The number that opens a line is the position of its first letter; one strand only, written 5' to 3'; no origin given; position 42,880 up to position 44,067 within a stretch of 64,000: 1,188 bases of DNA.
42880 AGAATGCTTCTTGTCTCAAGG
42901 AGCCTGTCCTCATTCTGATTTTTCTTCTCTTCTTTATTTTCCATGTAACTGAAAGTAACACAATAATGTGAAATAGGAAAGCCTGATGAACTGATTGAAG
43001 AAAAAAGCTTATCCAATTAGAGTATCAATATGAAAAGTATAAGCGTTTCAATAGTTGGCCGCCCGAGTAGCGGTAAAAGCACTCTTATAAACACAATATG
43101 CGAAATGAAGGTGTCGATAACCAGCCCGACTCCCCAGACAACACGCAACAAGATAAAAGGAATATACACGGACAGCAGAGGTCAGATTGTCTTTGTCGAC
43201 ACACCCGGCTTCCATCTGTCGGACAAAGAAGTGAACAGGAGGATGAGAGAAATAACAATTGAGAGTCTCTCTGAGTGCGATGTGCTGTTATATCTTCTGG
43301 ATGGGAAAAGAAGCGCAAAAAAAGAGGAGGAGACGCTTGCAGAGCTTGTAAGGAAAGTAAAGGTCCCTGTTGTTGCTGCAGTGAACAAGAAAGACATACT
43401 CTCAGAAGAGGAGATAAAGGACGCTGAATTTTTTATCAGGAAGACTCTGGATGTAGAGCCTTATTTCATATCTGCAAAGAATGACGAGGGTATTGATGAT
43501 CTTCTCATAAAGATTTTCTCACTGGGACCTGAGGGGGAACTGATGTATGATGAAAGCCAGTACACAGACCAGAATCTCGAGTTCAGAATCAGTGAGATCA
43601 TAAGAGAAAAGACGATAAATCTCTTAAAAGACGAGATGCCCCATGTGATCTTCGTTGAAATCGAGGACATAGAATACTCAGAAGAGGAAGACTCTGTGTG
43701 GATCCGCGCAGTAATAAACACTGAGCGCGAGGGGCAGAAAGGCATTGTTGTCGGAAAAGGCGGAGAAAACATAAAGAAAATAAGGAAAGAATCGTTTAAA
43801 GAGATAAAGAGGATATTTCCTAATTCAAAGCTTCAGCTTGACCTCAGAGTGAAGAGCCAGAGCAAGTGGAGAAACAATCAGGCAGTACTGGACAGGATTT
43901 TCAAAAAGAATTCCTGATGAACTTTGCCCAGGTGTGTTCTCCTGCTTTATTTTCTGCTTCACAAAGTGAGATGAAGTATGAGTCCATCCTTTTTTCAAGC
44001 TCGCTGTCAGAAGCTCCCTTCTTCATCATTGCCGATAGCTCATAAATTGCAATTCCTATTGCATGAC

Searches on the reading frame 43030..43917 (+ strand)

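Call 35: search_protein_families(library=pfam, proteins=[window:43030-43917:+], max_evalue=0.001)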
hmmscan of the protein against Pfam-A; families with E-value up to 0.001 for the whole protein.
window:43030-43917:+ (295 aa): 15 families
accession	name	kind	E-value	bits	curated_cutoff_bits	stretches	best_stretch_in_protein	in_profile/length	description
PF01926.29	MMR_HSR1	-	6.8e-25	87.8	21.9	1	6-120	2-113/113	50S ribosome-binding GTPase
PF07650.23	KH_2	-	2.8e-14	53.1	22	1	202-281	1-78/78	KH domain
PF02421.24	FeoB_N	-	9e-14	51.7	27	1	5-161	2-155/156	Ferrous iron transport protein B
PF00009.33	GTP_EFTU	-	1.6e-11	44.6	26.5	1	51-164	69-184/188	Elongation factor Tu GTP binding domain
PF00350.29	Dynamin_N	-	1.1e-10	42.2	27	2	6-39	1-34/168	Dynamin family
PF04548.22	AIG1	-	1.2e-06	28.4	27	1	8-106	5-107/212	AIG1 family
PF10662.15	PduV-EutP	-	6e-06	26.6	21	1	8-159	6-138/143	Ethanolamine utilisation - propanediol utilisation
PF03193.22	RsgA_GTPase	-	2.1e-05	24.8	30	0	107-159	49-101/174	RsgA GTPase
PF03029.23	ATP_bind_1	-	0.00027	21.3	27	0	52-146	92-186/240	Conserved hypothetical ATP binding protein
PF00735.24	Septin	-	0.00029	20.6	26.2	0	4-61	5-72/280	Septin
PF19993.5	DO-GTPase2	-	0.00031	20.9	27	0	49-104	87-141/226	Double-GTPase 2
PF02492.25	cobW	-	0.00044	20.3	20.7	0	42-129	74-161/180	CobW/HypB/UreG, nucleotide-binding domain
PF16897.10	MMR_HSR1_Xtn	-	0.00061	20.2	35.2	0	111-164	55-102/106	C-terminal region of MMR_HSR1 domain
PF00071.28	Ras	-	0.00062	19.8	21.6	0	8-162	4-156/162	Ras family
PF00005.33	ABC_tran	-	0.00084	20.4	25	0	6-78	14-80/137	ABC transporter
